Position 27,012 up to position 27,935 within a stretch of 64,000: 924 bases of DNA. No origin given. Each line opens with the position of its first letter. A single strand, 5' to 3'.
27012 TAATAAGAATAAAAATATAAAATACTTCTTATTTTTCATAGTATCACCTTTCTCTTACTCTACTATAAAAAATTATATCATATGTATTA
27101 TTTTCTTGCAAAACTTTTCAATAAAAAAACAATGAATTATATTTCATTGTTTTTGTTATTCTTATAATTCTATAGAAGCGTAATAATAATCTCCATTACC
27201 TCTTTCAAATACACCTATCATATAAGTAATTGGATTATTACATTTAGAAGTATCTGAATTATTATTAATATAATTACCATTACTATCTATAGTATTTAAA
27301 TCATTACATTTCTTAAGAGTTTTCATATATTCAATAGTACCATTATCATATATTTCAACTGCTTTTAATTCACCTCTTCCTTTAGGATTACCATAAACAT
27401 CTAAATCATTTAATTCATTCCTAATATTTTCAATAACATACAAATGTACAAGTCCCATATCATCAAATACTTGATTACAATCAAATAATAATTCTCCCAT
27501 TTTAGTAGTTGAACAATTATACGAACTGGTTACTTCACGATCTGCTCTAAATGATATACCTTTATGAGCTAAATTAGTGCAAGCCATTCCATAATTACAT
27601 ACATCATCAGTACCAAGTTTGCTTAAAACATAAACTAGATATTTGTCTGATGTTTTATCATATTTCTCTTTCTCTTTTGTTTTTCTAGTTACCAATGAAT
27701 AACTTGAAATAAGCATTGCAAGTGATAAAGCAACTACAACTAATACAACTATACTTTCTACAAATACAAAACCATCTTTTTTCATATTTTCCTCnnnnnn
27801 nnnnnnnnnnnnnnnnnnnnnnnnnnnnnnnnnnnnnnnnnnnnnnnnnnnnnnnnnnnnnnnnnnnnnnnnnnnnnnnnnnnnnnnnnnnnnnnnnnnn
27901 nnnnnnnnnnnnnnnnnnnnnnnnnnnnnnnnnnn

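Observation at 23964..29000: Pseudopilin-like pair next to a giant Cys-rich secreted protein that shares its C-terminal domain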

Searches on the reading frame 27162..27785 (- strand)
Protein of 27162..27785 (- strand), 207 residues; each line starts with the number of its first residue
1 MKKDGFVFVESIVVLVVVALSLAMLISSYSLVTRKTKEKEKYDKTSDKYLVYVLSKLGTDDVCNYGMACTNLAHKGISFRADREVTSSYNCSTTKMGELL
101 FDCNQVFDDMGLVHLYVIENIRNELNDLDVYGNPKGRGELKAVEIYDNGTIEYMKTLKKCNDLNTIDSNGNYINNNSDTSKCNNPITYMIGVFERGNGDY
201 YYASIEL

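Call 3: search_protein_families(library=pfam, proteins=[window:27162-27785:-], max_evalue=1)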
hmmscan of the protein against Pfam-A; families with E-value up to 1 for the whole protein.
window:27162-27785:- (207 aa): 1 family
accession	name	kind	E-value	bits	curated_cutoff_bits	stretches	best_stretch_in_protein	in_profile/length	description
PF09111.16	SLIDE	-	0.098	13.1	24.8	1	35-61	45-70/116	SLIDE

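Call 4: search_protein_families(library=ncbifam, proteins=[window:27162-27785:-], max_evalue=1)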
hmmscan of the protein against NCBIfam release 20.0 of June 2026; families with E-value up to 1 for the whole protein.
window:27162-27785:- (207 aa): 5 families
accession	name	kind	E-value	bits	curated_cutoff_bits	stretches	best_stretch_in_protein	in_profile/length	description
NF041013.1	T4P_ComGE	equivalog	0.0021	18.1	49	1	2-41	2-41/83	competence type IV pilus minor pilin ComGE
NF041002.1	pilin_ComGF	equivalog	0.009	16.2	80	1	4-43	2-41/139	competence type IV pilus minor pilin ComGF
NF047828.1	T3SSXpsI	equivalog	0.045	13.8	150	1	5-44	3-42/132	type II secretion system protein XpsI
NF040982.1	ComGD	equivalog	0.12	12.8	70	1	4-42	2-40/139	competence type IV pilus minor pilin ComGD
NF041554.1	SA1362_fam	subfamily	0.13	12.4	42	1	6-45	25-64/70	SA1362 family protein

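Call 26: find_homologous_proteins(query=window:27162-27785:-, max_evalue=0.001)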
Query window:27162-27785:- (207 aa): 122 proteins with E <= 0.001 among 191 candidates; the best 120 are listed.
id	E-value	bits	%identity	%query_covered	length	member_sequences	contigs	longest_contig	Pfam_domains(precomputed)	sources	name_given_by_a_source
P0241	2.6e-132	456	100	100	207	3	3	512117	-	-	-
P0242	8.6e-119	412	89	100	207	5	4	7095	-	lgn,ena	-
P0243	6.6e-117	406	89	100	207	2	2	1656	-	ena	-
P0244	2.6e-116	404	86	100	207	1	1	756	-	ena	-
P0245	3.3e-115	401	87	100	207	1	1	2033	-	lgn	-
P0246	2.0e-109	382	83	100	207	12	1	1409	-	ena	-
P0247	9.9e-107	373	82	100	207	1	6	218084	-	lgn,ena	-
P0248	4.5e-106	371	80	100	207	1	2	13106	-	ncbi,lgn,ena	-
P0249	9.4e-106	370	79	100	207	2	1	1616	-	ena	-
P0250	2.5e-105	368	79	100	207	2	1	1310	-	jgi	jgi:hypothetical protein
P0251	1.8e-104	366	78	100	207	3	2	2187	-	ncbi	-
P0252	3.7e-98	345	77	100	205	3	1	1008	-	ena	-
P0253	9.0e-96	337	76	100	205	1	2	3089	-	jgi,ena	-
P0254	1.1e-89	317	71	100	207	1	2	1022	-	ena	-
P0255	1.5e-87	310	70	100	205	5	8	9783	-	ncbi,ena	-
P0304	2.7e-40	156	45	100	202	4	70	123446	-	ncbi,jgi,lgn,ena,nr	ncbi:MAG: type II secretion system protein [Bacilli bacterium]|jgi:hypothetical protein|nr:type II s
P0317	4.0e-32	129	35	99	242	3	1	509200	-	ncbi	-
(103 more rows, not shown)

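Call 52: predict_structure(alignment_id=A2)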
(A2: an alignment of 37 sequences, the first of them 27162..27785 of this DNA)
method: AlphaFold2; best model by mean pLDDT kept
length: 207 residues; sequences in the alignment: 37
mean_pLDDT: 81.7   pTM: 0.70
mean pLDDT of the five models: 81.7, 80.1, 77.8, 77.8, 76.4
residues with pLDDT >= 90: 36; 70-90: 143; 50-70: 28; < 50: 0
segments of 3 or more residues with pLDDT < 50: none
pLDDT, mean of each block of 10 residues (from residue 1): 64 91 83 62 70 80 75 79 89 85 88 91 87 82 87 87 84 72 86 86 89
secondary structure, 60 per line:
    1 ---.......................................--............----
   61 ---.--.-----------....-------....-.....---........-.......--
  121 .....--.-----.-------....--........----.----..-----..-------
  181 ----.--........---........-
elements in order: H4-41 H45-56 E79-82 H95-99 H103-110 E112-118 H121-125 H142-145 H148-155 E188-195 E199-206

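Call 55: fold_search(model_id=the predicted structure, library=pdb)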
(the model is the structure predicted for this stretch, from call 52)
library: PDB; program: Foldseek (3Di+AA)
matches with E <= 10: 145; with E <= 0.001: 0
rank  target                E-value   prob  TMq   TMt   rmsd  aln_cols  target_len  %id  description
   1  8b7e_B                1.3e+00  0.14  0.11  0.02   1.8        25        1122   16  The crystal structure of N828V variant of DNA Pol Epsilon containing UTP in the polymerase active site (released 2023-10-25)
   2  5a8l_Q                1.3e+00  0.04  0.17  0.10  10.9       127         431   11  Human eRF1 and the hCMV nascent peptide in the translation termination complex (released 2015-12-02)
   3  8t8m_A                1.7e+00  0.07  0.12  0.04  17.8        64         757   16  Quis-bound intermediate mGlu5 (released 2023-10-11)
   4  8b67_A                2.3e+00  0.10  0.11  0.02   1.8        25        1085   16  The crystal structure of M644G variant of DNA Pol Epsilon containing CTP in the polymerase active site (released 2023-10-25)
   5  8b7e_A                2.3e+00  0.09  0.11  0.02   4.5        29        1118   17  The crystal structure of N828V variant of DNA Pol Epsilon containing UTP in the polymerase active site (released 2023-10-25)
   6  6g0a_A                2.3e+00  0.08  0.12  0.02   4.0        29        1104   14  The crystal structure of the Pol2 catalytic domain of DNA polymerase epsilon carrying a P301R substitution. (released 2019-01-30)
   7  7r3x_A                2.3e+00  0.02  0.11  0.03  17.5       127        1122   10  The crystal structure of the L439V variant of Pol2CORE in complex with DNA and an incoming nucleotide (released 2022-07-27)
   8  6h1v_A                2.6e+00  0.09  0.11  0.02   1.8        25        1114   16  The crystal structure of Pol2CORE in complex with DNA and an incoming nucleotide, carrying an Fe-S cluster (released 2019-04-24)
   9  8zdf_A                2.8e+00  0.10  0.10  0.03   7.8        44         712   11  Cryo-EM structure of the integrin avb3 with CWHM-12, conformation 2 (released 2025-10-22)
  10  6s1c_A                2.8e+00  0.08  0.11  0.05   1.6        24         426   12  P3221 crystal form of the Ctf18-1-8/Pol2(1-528) complex (released 2020-07-08)
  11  5dmq_B                2.8e+00  0.03  0.12  0.08   7.5        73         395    8  Crystal structure of mouse eRF1 in complex with Reverse Transcriptase (RT) of Moloney Murine Leukemia Virus (released 2016-07-06)
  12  3n8b_B                3.0e+00  0.11  0.10  0.27   8.4        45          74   13  Crystal Structure of Borrelia burgdorferi Pur-alpha (released 2010-10-06)
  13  6fwk_B                3.4e+00  0.08  0.11  0.02   1.8        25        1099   16  The crystal structure of Pol2CORE-M644G in complex with DNA and an incoming nucleotide (released 2019-01-30)
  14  2bas_B                3.4e+00  0.02  0.14  0.08  16.4       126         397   13  Crystal Structure of the Bacillus subtilis YkuI Protein, with an EAL Domain. (released 2005-11-29)
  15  9d9q_B                3.4e+00  0.01  0.09  0.10  20.8       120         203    8  Crystal structure of IgG1 FC M252R at pH 8.0 (released 2026-03-18)
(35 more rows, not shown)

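Call 56: find_encoding_contigs(protein=P0304, flank=10000, max_places=2)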
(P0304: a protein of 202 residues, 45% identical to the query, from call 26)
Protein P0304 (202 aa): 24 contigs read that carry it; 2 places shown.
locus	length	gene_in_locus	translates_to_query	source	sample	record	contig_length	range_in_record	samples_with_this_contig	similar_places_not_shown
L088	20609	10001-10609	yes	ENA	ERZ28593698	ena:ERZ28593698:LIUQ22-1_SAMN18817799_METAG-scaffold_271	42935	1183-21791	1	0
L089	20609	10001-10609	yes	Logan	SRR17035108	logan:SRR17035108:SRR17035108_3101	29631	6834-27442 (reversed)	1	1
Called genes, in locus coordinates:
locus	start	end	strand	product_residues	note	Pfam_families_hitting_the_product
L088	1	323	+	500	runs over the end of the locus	?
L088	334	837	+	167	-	PF06414:Zeta_toxin, PF08433:KTI12 (weak), PF13671:AAA_33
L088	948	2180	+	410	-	PF00239:Resolvase, PF07508:Recombinase, PF13408:Zn_ribbon_recom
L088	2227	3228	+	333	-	PF18864:AbiTii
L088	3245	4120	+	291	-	PF00350:Dynamin_N (faint), PF03193:RsgA_GTPase, PF01926:MMR_HSR1, PF02421:FeoB_N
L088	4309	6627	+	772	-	PF02190:LON_substr_bdg, PF00004:AAA, PF07728:AAA_5, PF22667:Lon_lid, PF05362:Lon_C, PF13541:ChlI (weak)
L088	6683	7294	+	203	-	PF01476:LysM (weak)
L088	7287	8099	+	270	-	-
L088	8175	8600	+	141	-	-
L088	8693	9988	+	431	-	-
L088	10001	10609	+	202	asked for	-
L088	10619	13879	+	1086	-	PF07963:N_methyl (weak), PF18998:Flg_new_2 (faint), PF09479:Flg_new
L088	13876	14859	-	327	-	-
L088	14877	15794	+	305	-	PF13180:PDZ_2 (weak), PF05362:Lon_C (weak)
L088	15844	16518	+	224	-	PF20582:UPF0758_N, PF04002:RadC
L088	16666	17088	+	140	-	PF01551:Peptidase_M23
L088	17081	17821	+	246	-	PF02163:Peptidase_M50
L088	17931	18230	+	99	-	PF00829:Ribosomal_L21p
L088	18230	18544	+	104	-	PF04327:Peptidase_Prp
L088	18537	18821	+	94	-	PF01016:Ribosomal_L27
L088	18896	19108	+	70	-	-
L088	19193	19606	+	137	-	PF10612:Spore-coat_CotZ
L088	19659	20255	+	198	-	PF01351:RNase_HII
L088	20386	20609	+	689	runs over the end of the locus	PF12850:Metallophos_2 (faint)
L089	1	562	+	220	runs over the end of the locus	PF19845:DUF6320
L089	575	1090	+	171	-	PF15891:Nuc_deoxyri_tr2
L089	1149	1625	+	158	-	PF13238:AAA_18, PF13521:AAA_28 (weak), PF01202:SKI (faint)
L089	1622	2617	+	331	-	PF12146:Hydrolase_4, PF00561:Abhydrolase_1, PF12697:Abhydrolase_6 (weak), PF00326:Peptidase_S9 (weak), PF08840:BAAT_C (weak)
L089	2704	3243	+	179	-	PF00300:His_Phos_1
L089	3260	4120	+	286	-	PF00350:Dynamin_N (faint), PF03193:RsgA_GTPase, PF01926:MMR_HSR1, PF02421:FeoB_N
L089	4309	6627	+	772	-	PF02190:LON_substr_bdg, PF00004:AAA, PF07728:AAA_5, PF22667:Lon_lid, PF05362:Lon_C, PF13541:ChlI (weak)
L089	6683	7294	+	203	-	PF01476:LysM (weak)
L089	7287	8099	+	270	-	-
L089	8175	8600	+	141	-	-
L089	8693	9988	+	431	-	-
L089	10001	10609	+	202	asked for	-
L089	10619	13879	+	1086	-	PF07963:N_methyl (weak), PF09479:Flg_new (weak), PF18998:Flg_new_2 (faint), PF09479:Flg_new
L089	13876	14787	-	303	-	PF07670:Gate (weak)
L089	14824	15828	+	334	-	PF13180:PDZ_2 (weak), PF05362:Lon_C (weak)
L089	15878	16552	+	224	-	PF20582:UPF0758_N, PF04002:RadC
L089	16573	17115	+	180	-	PF01551:Peptidase_M23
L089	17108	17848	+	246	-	PF02163:Peptidase_M50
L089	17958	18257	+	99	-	PF00829:Ribosomal_L21p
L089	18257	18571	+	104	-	PF04327:Peptidase_Prp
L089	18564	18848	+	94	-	PF01016:Ribosomal_L27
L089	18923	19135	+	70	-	-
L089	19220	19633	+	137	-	PF10612:Spore-coat_CotZ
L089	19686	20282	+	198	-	PF01351:RNase_HII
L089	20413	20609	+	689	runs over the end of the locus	PF12850:Metallophos_2 (faint)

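Call 57: find_encoding_contigs(protein=P0317, flank=10000, max_places=1)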
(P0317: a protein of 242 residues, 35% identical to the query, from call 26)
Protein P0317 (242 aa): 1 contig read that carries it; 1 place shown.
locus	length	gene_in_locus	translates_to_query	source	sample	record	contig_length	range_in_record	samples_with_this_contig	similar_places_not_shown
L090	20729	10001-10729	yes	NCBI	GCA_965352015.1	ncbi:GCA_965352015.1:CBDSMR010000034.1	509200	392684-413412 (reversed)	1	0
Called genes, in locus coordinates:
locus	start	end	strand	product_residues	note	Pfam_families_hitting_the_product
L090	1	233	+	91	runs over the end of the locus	PF21757:DUF6870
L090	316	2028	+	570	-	PF00239:Resolvase, PF07508:Recombinase, PF13408:Zn_ribbon_recom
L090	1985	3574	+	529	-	PF00239:Resolvase, PF07508:Recombinase, PF13408:Zn_ribbon_recom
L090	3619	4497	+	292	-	PF03193:RsgA_GTPase (weak), PF01926:MMR_HSR1, PF02421:FeoB_N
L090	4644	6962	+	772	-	PF02190:LON_substr_bdg, PF13238:AAA_18 (faint), PF00004:AAA, PF07724:AAA_2 (weak), PF07728:AAA_5, PF22667:Lon_lid, PF05362:Lon_C, PF13541:ChlI, +1 more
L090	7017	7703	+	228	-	PF01476:LysM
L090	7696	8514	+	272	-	-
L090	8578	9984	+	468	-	-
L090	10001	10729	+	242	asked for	-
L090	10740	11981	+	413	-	PF07963:N_methyl (weak)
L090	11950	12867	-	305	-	-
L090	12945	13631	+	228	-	PF20582:UPF0758_N, PF04002:RadC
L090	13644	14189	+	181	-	PF01551:Peptidase_M23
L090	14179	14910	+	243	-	PF02163:Peptidase_M50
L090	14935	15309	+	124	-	-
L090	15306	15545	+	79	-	-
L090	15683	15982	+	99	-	PF00829:Ribosomal_L21p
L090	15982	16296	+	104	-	PF04327:Peptidase_Prp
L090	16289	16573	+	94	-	PF01016:Ribosomal_L27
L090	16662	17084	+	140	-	PF10612:Spore-coat_CotZ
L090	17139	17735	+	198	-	PF01351:RNase_HII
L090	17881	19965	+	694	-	-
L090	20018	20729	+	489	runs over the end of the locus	PF00512:HisKA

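Call 80: search_solved_structures(query=A2, max_evalue=10)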
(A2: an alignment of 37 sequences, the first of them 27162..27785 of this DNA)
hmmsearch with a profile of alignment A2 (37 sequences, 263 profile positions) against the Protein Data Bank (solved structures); distinct sequences matched with E-value up to 10: 2.
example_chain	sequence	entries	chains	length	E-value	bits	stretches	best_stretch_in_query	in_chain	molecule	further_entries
3mwy_W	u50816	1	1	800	0.22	14.5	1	29-73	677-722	Chromo domain-containing protein 1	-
9n6h_K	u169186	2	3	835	0.27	14.2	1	29-73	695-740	Chromo domain-containing protein 1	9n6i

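Call 86: search_protein_families(library=ncbifam, proteins=[L090:10740-11981:+], max_evalue=0.01)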
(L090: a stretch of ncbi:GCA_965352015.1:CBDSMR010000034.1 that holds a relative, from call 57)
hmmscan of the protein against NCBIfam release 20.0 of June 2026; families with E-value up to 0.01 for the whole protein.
L090:10740-11981:+ (413 aa): 2 families
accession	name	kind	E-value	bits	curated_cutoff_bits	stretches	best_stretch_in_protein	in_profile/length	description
TIGR02532.1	IV_pilin_GFxxxE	domain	0.00019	21.1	16.3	1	3-23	1-21/24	prepilin-type N-terminal cleavage/methylation domain-containing protein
NF041013.1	T4P_ComGE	equivalog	0.0061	16.6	49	1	2-33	2-33/83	competence type IV pilus minor pilin ComGE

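Call 95: search_protein_families(library=pfam, proteins=[L088:10619-13879:+], max_evalue=0.01)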
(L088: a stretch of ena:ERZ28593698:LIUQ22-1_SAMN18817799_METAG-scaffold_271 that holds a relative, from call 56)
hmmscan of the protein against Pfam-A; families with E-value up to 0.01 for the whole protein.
L088:10619-13879:+ (1086 aa): 3 families
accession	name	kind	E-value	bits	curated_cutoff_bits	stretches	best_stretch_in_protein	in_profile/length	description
PF09479.16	Flg_new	-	1.9e-100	329.4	27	8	776-841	2-64/65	Listeria-Bacteroides repeat domain (List_Bact_rpt)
PF18998.6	Flg_new_2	-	1.4e-09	38.2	23.6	0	556-625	1-72/73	Divergent InlB B-repeat domain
PF07963.17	N_methyl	-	8.6e-07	28.7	21.2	1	2-25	3-26/27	Prokaryotic N-terminal methylation motif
